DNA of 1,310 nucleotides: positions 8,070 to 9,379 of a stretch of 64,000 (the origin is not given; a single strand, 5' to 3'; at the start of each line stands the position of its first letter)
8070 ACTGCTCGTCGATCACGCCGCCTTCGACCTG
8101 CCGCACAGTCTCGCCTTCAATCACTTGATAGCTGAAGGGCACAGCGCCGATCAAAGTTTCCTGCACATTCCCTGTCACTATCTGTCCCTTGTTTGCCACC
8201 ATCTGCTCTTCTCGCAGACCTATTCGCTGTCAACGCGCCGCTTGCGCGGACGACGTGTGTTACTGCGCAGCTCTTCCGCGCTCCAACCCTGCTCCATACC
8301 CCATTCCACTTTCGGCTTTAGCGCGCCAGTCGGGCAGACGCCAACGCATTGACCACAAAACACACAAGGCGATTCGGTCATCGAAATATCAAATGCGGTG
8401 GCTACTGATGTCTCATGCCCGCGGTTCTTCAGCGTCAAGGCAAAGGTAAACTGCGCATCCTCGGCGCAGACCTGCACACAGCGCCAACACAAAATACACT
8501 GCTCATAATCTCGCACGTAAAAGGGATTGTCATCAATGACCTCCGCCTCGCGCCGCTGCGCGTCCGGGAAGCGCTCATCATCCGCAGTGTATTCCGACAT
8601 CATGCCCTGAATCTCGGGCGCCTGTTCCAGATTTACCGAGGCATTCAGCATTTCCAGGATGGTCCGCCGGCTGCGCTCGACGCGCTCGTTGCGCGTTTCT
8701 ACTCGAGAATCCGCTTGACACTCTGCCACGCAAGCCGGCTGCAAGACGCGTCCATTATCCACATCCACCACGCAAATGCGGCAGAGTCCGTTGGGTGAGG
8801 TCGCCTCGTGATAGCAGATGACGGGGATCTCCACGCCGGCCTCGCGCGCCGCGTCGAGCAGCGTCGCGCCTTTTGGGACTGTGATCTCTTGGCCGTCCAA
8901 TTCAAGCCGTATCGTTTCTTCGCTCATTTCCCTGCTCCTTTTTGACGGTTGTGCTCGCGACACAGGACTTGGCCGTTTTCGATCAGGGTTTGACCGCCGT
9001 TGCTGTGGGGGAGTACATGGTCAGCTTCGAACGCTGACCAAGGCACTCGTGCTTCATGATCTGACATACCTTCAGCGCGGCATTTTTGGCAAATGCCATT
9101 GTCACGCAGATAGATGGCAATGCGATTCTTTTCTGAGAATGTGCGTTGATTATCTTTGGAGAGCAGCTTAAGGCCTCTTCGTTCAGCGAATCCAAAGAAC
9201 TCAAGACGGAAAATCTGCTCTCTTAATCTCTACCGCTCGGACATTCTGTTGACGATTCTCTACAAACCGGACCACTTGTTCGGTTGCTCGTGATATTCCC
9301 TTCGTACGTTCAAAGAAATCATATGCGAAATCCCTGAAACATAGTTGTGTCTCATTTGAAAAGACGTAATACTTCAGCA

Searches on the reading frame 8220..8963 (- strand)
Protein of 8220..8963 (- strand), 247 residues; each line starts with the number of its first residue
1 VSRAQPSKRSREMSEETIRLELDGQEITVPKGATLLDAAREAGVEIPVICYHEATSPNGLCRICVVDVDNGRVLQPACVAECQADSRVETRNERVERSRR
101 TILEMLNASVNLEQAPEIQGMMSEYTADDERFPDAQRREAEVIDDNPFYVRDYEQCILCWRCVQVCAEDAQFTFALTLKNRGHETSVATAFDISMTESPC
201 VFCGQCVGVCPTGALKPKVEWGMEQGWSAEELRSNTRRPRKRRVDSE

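Call 3: search_protein_families(library=pfam, proteins=[window:8220-8963:-], max_evalue=0.01)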
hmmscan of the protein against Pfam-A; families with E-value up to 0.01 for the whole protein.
window:8220-8963:- (247 aa): 11 families
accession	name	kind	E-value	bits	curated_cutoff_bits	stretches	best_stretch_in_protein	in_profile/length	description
PF13510.11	Fer2_4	-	7e-17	61.7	22.8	1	16-92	2-81/82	2Fe-2S iron-sulfur cluster binding domain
PF00111.32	Fer2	-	1.9e-11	44.1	21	1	23-80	6-56/77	2Fe-2S iron-sulfur cluster binding domain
PF12838.12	Fer4_7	-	9.3e-10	39.3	27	1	155-214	1-52/52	4Fe-4S dicluster domain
PF00037.32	Fer4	-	1.1e-07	31.7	21.1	2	200-216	8-24/24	4Fe-4S binding domain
PF22117.2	Fer4_Nqo3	-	3.6e-07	30.7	27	1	152-215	7-66/67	NADH-quinone oxidoreductase subunit 3, ferredoxin-like domain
PF13187.11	Fer4_9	-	9e-07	29.3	27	1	155-214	1-51/52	4Fe-4S dicluster domain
PF13237.11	Fer4_10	-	1.4e-05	25.4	25.5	1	150-211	3-53/53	4Fe-4S dicluster domain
PF13484.11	Fer4_16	-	0.00026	22.2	30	1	200-229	2-32/66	4Fe-4S double cluster binding domain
PF14697.11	Fer4_21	-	0.00027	21.4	35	1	153-214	5-56/59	4Fe-4S dicluster domain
PF12837.12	Fer4_6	-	0.00052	20.3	25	1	195-215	4-24/24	4Fe-4S binding domain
PF13183.11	Fer4_8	-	0.0047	17.9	27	0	154-213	3-67/68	4Fe-4S dicluster domain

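Call 36: find_related_loci(query=A2, collection=metagenome_contigs, flank=5000)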
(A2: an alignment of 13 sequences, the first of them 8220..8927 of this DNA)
Query A2 (235 aa) in metagenome_contigs; peptide patterns used: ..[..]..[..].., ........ (x = any residue, [..] = any of these).
600 stretches matched a pattern (row limit reached: there are more); 576 encode a relative of the query (tblastn E <= 1e-3); the best 80 are kept; 80 distinct loci.
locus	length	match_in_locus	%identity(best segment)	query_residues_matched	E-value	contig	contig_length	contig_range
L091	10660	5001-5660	77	1-220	3e-118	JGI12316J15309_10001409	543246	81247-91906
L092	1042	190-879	70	2-231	3e-127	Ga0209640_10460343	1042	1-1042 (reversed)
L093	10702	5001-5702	68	2-235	9e-114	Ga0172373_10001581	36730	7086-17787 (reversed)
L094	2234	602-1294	68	5-235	2e-119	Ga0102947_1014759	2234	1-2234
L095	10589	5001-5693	68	1-231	2e-113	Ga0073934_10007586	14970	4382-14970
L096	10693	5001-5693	73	1-231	1e-122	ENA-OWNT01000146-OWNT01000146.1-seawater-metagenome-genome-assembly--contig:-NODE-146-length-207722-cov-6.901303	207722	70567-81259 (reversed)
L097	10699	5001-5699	67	5-235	1e-110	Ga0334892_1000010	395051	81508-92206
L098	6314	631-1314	68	3-230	8e-110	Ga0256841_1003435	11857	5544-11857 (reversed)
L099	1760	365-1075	66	1-235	9e-117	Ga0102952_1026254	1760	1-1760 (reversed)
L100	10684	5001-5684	67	4-231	8e-109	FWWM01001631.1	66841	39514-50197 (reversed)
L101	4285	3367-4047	70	4-230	7e-109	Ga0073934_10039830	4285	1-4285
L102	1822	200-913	63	1-235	1e-112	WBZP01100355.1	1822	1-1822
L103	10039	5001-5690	65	2-231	6e-106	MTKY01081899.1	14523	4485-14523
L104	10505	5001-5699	67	1-231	2e-104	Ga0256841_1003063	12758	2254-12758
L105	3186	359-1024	63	4-225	2e-99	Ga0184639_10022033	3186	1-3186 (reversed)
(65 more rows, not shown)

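Call 63: find_homologous_proteins(query=window:8220-8927:-, max_evalue=1e-60)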
Query window:8220-8927:- (235 aa): 6098 proteins with E <= 1e-60 among 7119 candidates; the best 120 are listed.
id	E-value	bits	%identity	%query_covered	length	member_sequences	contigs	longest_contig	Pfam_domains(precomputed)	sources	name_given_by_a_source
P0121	5.2e-139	479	89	94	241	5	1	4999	PF13510.12,PF00111.33,PF00037.33,PF12838.13,PF22117.3,PF13237.12,PF13187.12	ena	-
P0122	6.3e-139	479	88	100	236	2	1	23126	PF13510.12,PF00111.33,PF00037.33,PF13484.12,PF12838.13,PF22117.3,PF13237.12,PF13187.12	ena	-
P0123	1.6e-137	474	89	98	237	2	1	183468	PF13510.12,PF00111.33,PF00037.33,PF12838.13,PF22117.3,PF13187.12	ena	-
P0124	6.1e-137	472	88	94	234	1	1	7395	PF13510.12,PF00111.33,PF00037.33,PF12838.13,PF22117.3,PF13187.12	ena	-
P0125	1.3e-136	471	88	98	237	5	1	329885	PF13510.12,PF00111.33,PF00037.33,PF12838.13,PF22117.3,PF13237.12,PF13187.12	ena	-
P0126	4.1e-136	470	87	94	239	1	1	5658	PF13510.12,PF00111.33,PF00037.33,PF12838.13,PF22117.3,PF13237.12,PF13187.12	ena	-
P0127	6.2e-136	469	87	98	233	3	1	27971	PF13510.12,PF00111.33,PF00037.33,PF12838.13,PF22117.3,PF13237.12,PF13187.12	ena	-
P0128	9.8e-136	468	85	100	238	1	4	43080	PF13510.12,PF00111.33,PF00037.33,PF13484.12,PF12838.13,PF22117.3,PF13237.12,PF13187.12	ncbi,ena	-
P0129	1.3e-135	468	87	98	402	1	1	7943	PF13510.12,PF00111.33,PF00037.33,PF12838.13,PF22117.3,PF13187.12,PF02634.22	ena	-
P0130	2.0e-135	467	88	94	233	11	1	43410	PF13510.12,PF00111.33,PF00037.33,PF12838.13,PF22117.3,PF13237.12,PF13187.12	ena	-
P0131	3.8e-135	466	87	100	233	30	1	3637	PF13510.12,PF00111.33,PF00037.33,PF12838.13,PF22117.3,PF13237.12,PF13187.12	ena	-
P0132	9.8e-135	465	87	97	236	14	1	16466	PF13510.12,PF00111.33,PF00037.33,PF12838.13,PF22117.3,PF13237.12,PF13187.12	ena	-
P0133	5.6e-134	463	85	94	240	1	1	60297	PF13510.12,PF00111.33,PF00037.33,PF12838.13,PF22117.3,PF13237.12,PF13187.12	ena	-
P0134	6.0e-134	462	86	94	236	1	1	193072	PF13510.12,PF00111.33,PF00037.33,PF12838.13,PF22117.3,PF13187.12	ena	-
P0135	7.5e-134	462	88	94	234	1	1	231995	PF13510.12,PF00111.33,PF00037.33,PF12838.13,PF22117.3,PF13187.12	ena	-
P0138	1.0e-133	462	87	94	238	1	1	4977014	PF13510.12,PF00111.33,PF00037.33,PF12838.13,PF22117.3,PF13187.12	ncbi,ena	-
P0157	1.6e-131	455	85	94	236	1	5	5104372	PF13510.12,PF00111.33,PF00037.33,PF12838.13,PF22117.3,PF13237.12,PF13187.12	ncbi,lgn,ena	-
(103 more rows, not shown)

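Call 64: find_encoding_contigs(protein=P0123, flank=3500, max_places=1)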
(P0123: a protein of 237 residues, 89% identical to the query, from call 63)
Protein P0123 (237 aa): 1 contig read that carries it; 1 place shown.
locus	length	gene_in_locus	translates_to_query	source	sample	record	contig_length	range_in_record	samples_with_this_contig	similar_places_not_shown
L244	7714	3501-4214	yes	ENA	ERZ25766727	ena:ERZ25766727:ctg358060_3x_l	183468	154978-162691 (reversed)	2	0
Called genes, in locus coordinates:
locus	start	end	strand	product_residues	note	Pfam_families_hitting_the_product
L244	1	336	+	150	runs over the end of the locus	PF12804:NTP_transf_3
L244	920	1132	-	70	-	-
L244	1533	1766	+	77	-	-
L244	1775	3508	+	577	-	PF01257:2Fe-2S_thioredx, PF01512:Complex1_51K, PF22461:SLBB_2 (faint), PF10589:NADH_4Fe-4S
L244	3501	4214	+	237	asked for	PF00111:Fer2, PF13510:Fer2_4, PF22117:Fer4_Nqo3 (weak), PF12838:Fer4_7, PF13187:Fer4_9 (weak), PF00037:Fer4 (weak)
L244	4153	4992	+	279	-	PF02634:FdhD-NarQ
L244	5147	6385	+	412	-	PF03453:MoeA_N, PF00994:MoCF_biosynth, PF03454:MoeA_C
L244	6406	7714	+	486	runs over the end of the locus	PF03453:MoeA_N, PF00994:MoCF_biosynth, PF03454:MoeA_C, PF12727:PBP_like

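Call 65: find_encoding_contigs(protein=P0125, flank=3500, max_places=1)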
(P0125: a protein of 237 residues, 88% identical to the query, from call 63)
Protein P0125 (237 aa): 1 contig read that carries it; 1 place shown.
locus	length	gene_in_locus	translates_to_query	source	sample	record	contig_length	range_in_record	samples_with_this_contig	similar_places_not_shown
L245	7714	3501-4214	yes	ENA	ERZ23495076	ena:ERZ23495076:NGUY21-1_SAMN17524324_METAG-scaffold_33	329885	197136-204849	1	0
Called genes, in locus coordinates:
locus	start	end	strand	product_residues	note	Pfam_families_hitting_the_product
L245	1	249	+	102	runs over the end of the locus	PF01909:NTP_transf_2, PF18765:Polbeta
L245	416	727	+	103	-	PF01909:NTP_transf_2, PF18765:Polbeta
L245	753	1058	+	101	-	PF01934:HepT-like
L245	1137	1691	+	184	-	PF12804:NTP_transf_3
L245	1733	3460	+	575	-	PF01257:2Fe-2S_thioredx, PF01512:Complex1_51K, PF10589:NADH_4Fe-4S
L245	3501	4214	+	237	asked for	PF00111:Fer2, PF13510:Fer2_4, PF13237:Fer4_10 (faint), PF22117:Fer4_Nqo3 (weak), PF12838:Fer4_7, PF13187:Fer4_9 (weak), PF00037:Fer4 (weak)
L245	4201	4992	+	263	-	PF02634:FdhD-NarQ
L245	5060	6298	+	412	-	PF03453:MoeA_N, PF00994:MoCF_biosynth, PF03454:MoeA_C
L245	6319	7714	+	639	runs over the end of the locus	PF03453:MoeA_N, PF00994:MoCF_biosynth, PF03454:MoeA_C, PF12727:PBP_like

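Call 66: find_encoding_contigs(protein=P0138, flank=3500, max_places=1)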
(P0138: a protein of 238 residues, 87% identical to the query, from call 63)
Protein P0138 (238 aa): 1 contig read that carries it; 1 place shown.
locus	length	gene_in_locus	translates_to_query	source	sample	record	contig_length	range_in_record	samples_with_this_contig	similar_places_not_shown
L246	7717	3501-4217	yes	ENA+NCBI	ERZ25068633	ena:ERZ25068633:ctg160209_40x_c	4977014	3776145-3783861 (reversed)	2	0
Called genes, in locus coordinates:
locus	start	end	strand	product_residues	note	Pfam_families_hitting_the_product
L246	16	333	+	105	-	PF01909:NTP_transf_2, PF18765:Polbeta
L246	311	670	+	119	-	PF01934:HepT-like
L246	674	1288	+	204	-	PF12804:NTP_transf_3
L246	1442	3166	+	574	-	PF01257:2Fe-2S_thioredx, PF01512:Complex1_51K, PF22461:SLBB_2 (faint), PF10589:NADH_4Fe-4S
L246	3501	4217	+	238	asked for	PF00111:Fer2, PF13510:Fer2_4, PF22117:Fer4_Nqo3 (weak), PF12838:Fer4_7, PF13187:Fer4_9 (weak), PF00037:Fer4 (weak)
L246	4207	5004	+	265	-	PF02634:FdhD-NarQ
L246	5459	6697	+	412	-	PF03453:MoeA_N, PF00994:MoCF_biosynth, PF03454:MoeA_C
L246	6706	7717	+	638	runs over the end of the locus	PF03453:MoeA_N, PF00994:MoCF_biosynth, PF03454:MoeA_C, PF12727:PBP_like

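Call 67: find_encoding_contigs(protein=P0157, flank=3500, max_places=1)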
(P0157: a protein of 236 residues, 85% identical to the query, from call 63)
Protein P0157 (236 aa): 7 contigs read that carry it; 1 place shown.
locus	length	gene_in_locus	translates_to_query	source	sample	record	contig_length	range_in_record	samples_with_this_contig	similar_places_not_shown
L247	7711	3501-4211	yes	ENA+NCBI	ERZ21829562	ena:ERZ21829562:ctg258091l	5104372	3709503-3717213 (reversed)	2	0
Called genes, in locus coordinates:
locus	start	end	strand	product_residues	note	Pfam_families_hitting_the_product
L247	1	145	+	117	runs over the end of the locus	-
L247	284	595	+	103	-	PF01909:NTP_transf_2, PF18765:Polbeta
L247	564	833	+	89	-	PF01934:HepT-like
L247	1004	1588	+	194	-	PF12804:NTP_transf_3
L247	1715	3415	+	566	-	PF01257:2Fe-2S_thioredx, PF01512:Complex1_51K, PF10589:NADH_4Fe-4S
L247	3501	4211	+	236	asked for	PF00111:Fer2, PF13510:Fer2_4, PF13237:Fer4_10 (faint), PF22117:Fer4_Nqo3 (weak), PF12838:Fer4_7, PF13187:Fer4_9 (weak), PF00037:Fer4 (weak)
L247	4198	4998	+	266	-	PF02634:FdhD-NarQ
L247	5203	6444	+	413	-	PF03453:MoeA_N, PF00994:MoCF_biosynth, PF03454:MoeA_C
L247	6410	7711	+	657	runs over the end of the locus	PF03453:MoeA_N, PF00994:MoCF_biosynth, PF03454:MoeA_C, PF12727:PBP_like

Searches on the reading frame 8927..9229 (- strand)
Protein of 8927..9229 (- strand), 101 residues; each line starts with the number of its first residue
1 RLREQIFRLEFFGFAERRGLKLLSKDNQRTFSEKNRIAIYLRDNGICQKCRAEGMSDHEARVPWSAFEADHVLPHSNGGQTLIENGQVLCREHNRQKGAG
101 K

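Call 7: search_protein_families(library=pfam, proteins=[window:8927-9229:-], max_evalue=0.1)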
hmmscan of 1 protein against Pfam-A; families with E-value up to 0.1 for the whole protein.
seq(101 aa): 2 families
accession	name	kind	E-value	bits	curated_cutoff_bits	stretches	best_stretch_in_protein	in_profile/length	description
PF01844.29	HNH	-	5.9e-08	33.2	21.4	1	47-99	1-46/47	HNH endonuclease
PF14279.12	HNH_5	-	4.7e-07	30.1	27.5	1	65-99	11-45/56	HNH endonuclease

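Call 8: search_protein_families(library=ncbifam, proteins=[window:8927-9229:-], max_evalue=0.01)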
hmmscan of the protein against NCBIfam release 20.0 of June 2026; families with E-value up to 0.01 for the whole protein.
seq(101 aa): 2 families
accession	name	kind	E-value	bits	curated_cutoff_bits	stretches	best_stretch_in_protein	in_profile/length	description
NF049971.1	CRISPR_Cas9d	exception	0.00099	17.8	375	1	65-98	561-594/986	type II CRISPR RNA-guided endonuclease Cas9d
NF040563.1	guided_IscB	equivalog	0.0013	18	175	1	35-100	183-238/314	RNA-guided endonuclease IscB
